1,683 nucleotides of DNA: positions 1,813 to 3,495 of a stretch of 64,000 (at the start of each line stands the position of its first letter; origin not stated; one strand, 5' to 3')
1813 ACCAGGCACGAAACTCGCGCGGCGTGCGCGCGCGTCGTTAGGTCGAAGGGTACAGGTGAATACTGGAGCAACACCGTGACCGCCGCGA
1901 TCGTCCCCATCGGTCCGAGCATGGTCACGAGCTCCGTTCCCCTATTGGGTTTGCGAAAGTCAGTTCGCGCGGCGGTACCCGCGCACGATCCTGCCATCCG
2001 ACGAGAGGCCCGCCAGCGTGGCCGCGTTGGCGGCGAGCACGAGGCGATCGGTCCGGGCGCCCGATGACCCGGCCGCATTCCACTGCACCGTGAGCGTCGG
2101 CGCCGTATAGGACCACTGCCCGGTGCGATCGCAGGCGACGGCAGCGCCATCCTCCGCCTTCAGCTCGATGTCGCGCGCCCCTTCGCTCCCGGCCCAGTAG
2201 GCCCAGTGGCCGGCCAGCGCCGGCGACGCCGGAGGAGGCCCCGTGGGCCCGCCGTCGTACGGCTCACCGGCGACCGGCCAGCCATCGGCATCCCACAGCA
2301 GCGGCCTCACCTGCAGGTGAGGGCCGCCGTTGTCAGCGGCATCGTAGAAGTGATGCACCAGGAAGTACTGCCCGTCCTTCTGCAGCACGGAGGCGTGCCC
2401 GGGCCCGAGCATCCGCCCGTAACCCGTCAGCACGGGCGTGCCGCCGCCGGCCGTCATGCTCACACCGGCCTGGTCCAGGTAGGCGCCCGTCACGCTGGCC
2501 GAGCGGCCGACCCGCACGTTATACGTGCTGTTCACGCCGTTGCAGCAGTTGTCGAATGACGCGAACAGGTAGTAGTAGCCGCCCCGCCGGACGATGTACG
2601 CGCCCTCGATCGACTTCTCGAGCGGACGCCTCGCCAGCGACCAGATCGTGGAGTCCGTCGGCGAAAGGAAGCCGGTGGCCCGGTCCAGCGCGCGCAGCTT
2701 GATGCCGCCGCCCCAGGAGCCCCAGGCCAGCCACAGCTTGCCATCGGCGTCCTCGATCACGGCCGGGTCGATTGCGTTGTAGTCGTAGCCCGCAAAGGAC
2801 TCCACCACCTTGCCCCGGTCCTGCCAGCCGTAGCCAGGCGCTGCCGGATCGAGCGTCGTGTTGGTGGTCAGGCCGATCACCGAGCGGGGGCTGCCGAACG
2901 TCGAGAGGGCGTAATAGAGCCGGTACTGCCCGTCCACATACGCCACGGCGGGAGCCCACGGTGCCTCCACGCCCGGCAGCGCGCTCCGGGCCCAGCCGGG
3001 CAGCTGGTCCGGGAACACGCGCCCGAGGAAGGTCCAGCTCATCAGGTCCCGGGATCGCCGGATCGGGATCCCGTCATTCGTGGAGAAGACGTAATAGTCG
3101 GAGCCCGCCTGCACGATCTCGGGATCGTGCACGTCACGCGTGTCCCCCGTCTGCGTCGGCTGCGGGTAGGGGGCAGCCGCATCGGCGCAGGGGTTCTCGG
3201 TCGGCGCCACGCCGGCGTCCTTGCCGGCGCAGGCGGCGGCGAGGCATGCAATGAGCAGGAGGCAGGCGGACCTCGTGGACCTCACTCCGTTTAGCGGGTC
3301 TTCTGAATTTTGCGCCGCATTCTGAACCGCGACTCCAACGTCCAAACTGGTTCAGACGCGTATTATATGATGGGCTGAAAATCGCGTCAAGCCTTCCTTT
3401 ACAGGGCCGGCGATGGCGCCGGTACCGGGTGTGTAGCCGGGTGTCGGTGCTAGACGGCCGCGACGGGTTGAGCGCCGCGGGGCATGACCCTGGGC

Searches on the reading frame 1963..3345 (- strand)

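Call 70: search_protein_families(library=pfam, proteins=[window:1963-3345:-], max_evalue=0.00001)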
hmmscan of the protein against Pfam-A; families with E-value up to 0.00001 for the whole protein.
window:1963-3345:- (461 aa): 1 family
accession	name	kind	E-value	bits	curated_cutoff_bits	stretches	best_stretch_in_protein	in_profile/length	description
PF04616.20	Glyco_hydro_43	-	9.5e-49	166.7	32.2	1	71-357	9-288/288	Glycosyl hydrolases family 43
